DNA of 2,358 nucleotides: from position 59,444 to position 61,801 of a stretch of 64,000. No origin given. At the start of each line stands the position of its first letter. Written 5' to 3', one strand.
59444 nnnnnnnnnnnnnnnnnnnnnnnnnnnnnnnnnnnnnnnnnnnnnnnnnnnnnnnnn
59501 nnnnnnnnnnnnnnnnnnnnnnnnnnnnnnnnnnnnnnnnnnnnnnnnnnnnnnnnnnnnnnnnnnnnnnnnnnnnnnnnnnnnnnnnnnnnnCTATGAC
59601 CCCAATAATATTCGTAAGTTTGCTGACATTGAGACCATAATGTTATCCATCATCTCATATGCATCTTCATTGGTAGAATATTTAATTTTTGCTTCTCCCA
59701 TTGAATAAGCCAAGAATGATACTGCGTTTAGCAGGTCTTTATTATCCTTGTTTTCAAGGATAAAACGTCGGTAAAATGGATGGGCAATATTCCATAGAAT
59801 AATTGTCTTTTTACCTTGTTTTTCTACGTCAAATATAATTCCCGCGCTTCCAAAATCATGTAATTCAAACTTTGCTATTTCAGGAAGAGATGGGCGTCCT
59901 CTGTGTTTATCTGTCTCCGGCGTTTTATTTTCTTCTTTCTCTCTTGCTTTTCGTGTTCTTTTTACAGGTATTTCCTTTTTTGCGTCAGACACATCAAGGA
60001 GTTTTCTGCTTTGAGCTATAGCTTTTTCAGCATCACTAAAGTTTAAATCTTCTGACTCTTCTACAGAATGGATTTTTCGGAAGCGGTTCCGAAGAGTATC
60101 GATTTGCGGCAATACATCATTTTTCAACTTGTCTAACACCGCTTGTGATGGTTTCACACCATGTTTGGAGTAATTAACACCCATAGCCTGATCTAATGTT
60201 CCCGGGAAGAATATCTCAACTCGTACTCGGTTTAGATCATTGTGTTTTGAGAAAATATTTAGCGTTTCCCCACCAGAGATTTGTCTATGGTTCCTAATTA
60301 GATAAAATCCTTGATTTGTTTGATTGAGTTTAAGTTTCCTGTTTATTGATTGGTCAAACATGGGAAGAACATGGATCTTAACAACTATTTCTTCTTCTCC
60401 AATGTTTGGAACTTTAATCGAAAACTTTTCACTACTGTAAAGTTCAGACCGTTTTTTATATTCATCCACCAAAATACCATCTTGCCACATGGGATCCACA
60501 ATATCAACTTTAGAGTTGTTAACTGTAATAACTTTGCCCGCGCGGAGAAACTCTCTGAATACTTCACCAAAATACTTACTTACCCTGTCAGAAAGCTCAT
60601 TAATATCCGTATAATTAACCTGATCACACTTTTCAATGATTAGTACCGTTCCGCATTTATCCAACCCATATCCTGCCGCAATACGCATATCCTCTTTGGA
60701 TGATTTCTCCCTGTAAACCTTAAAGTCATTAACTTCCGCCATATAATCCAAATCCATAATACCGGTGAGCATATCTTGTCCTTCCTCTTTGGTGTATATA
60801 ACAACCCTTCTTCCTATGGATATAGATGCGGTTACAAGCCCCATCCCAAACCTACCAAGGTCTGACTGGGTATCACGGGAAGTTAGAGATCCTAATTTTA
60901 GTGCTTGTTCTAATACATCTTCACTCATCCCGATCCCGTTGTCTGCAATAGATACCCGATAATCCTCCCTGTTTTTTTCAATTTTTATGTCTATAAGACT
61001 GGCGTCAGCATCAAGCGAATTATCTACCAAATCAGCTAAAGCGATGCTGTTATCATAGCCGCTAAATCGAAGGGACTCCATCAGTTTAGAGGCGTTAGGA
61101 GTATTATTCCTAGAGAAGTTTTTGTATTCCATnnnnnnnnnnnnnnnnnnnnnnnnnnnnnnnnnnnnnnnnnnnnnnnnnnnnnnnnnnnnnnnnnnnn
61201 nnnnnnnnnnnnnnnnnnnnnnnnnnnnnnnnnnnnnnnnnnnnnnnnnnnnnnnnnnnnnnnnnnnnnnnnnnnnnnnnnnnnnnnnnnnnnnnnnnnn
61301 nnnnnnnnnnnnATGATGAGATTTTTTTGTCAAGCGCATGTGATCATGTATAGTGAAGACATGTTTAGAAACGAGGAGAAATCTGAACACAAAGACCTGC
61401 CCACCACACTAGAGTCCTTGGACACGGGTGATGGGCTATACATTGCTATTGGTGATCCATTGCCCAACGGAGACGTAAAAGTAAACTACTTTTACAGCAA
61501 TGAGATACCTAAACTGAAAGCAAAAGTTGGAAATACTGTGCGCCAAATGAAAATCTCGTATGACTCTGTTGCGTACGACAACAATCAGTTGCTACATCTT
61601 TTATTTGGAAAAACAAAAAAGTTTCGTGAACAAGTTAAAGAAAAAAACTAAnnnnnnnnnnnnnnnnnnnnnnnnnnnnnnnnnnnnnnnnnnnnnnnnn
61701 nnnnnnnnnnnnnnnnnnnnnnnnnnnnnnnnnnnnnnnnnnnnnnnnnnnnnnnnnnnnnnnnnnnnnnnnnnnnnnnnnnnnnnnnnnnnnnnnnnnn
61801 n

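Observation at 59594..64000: AT-rich accessory islet: stand-alone MORC/GHKL ATPase, terminase small-subunit fragment and small membrane-protein operons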

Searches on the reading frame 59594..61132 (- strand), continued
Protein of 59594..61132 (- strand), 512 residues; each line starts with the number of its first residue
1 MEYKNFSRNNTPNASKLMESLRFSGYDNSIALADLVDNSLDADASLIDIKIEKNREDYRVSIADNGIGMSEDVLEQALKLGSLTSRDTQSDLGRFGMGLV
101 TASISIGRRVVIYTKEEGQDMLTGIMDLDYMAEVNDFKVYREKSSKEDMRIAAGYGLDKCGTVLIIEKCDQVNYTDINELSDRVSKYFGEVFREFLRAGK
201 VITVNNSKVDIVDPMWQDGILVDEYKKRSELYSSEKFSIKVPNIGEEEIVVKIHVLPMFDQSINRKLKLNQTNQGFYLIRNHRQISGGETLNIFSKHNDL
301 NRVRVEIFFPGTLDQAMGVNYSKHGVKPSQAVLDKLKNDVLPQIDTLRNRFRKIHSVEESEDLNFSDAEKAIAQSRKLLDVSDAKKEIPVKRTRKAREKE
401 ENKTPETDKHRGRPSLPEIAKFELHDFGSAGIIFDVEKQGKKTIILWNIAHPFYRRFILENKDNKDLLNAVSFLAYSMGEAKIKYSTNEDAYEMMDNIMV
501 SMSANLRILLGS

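Call 100: get_annotated_region(hit=H2, flank=6000)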
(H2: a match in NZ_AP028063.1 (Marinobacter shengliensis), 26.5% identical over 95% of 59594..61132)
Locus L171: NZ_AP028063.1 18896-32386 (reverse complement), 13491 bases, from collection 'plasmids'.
description: Marinobacter shengliensis strain D49 plasmid pMAD49a, complete sequence
organism: Marinobacter shengliensis (NCBI taxid 1389223)
taxonomy: Bacteria; Pseudomonadota; Gammaproteobacteria; Pseudomonadales; Marinobacteraceae; Marinobacter; Marinobacter shengliensis
host: -; source: -; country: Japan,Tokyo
typing (MOB-suite, as given by PLSDB): conjugative; replicon rep_cluster_255; relaxase MOBH; mating-pair formation MPF_G
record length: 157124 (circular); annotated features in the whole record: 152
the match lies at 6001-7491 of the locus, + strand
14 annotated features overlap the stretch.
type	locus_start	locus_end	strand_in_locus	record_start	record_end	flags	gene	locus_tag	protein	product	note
CDS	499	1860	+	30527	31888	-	dcm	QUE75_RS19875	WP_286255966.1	DNA (cytosine-5-)-methyltransferase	GO:0006304 - DNA modification [Evidence IEA]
CDS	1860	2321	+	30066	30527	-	vsr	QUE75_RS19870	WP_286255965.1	DNA mismatch endonuclease Vsr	GO:0006298 - mismatch repair [Evidence IEA]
CDS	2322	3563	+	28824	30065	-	-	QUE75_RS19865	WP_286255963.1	type II restriction endonuclease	GO:0009307 - DNA restriction-modification system [Evidence IEA]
CDS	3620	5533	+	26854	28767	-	-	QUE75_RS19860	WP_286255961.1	DEAD/DEAH box helicase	-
CDS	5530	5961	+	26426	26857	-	-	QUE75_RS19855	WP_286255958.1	EcoRII N-terminal effector-binding domain-containing protein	-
CDS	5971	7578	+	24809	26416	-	-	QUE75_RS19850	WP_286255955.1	ATP-binding protein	-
CDS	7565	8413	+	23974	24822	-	-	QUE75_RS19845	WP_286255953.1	HNH endonuclease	-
CDS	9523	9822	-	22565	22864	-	-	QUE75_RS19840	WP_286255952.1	hypothetical protein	-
CDS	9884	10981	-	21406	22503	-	-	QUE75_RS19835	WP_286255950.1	hypothetical protein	-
CDS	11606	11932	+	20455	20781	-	-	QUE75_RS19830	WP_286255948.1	hypothetical protein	-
CDS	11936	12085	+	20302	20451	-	-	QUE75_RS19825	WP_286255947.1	hypothetical protein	-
CDS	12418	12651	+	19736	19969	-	-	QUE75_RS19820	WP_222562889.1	hypothetical protein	-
CDS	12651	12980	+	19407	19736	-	-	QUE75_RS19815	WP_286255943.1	hypothetical protein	-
CDS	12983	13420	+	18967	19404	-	-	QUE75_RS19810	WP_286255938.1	single-stranded DNA-binding protein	-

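Call 101: fold_search(model_id=the predicted structure, library=viral)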
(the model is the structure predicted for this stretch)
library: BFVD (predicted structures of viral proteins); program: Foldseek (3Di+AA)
matches with E <= 10: 459; with E <= 0.001: 76
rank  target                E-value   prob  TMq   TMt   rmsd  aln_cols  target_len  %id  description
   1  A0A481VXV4            1.4e-20  1.00  0.49  0.50  13.3       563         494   15  (no name in the UniProt tables at hand)
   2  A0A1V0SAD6            3.5e-12  1.00  0.45  0.35  17.9       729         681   14  Heat shock protein 83 kDa [Catovirus CTV1]
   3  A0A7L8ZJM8            5.4e-12  1.00  0.37  0.38  12.1       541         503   14  DNA topoisomerase (ATP-hydrolyzing) [Campylobacter phage F379]
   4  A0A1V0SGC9            1.8e-11  1.00  0.49  0.37  16.8       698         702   11  Uncharacterized protein [Hokovirus HKV1]
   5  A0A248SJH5            2.6e-11  1.00  0.35  0.30  14.5       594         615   14  (no name in the UniProt tables at hand)
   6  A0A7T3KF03            1.4e-10  1.00  0.36  0.31  14.7       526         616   11  DNA topoisomerase (ATP-hydrolyzing) [Campylobacter phage F355]
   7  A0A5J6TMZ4            2.5e-10  1.00  0.41  0.30   8.6       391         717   14  (no name in the UniProt tables at hand)
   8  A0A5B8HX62            2.7e-10  1.00  0.46  0.42  14.4       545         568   12  Uncharacterized protein [Mimiviridae sp. ChoanoV1]
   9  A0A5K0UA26            6.0e-10  1.00  0.47  0.34  20.1       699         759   12  Uncharacterized protein [Yasminevirus sp. GU-2018]
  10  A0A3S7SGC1            3.4e-09  1.00  0.38  0.25   8.0       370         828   14  (no name in the UniProt tables at hand)
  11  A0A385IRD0            4.0e-09  1.00  0.38  0.31  13.4       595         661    9  (no name in the UniProt tables at hand)
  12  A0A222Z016            4.2e-09  1.00  0.43  0.36   8.5       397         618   14  RIIA lysis inhibitor [Salmonella phage ST11]
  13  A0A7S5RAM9            4.7e-09  1.00  0.41  0.35  16.3       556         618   13  (no name in the UniProt tables at hand)
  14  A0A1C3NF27            4.7e-09  1.00  0.41  0.32  15.3       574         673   11  (no name in the UniProt tables at hand)
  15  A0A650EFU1            6.4e-09  1.00  0.36  0.39  28.4       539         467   11  (no name in the UniProt tables at hand)
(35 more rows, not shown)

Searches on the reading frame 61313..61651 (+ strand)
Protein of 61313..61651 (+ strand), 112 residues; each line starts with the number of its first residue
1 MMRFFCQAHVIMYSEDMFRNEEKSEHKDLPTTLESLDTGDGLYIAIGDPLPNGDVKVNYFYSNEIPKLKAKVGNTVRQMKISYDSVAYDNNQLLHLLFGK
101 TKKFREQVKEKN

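Call 3: search_protein_families(library=pfam, proteins=[window:61313-61651:+], max_evalue=0.1)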
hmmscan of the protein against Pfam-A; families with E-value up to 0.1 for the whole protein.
window:61313-61651:+ (112 aa): 0 families

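Call 4: search_protein_families(library=padloc, proteins=[window:61313-61651:+], max_evalue=0.1)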
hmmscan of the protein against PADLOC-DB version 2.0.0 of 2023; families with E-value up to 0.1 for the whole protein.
window:61313-61651:+ (112 aa): 0 families

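Call 6: search_protein_families(library=ncbifam, proteins=[window:61313-61651:+], max_evalue=0.1)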
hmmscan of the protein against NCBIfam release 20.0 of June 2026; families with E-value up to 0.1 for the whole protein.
window:61313-61651:+ (112 aa): 0 families

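Call 63: search_protein_families(library=phrogs, proteins=[window:61313-61651:+], max_evalue=0.01)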
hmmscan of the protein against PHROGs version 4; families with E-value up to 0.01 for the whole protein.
window:61313-61651:+ (112 aa): 0 families
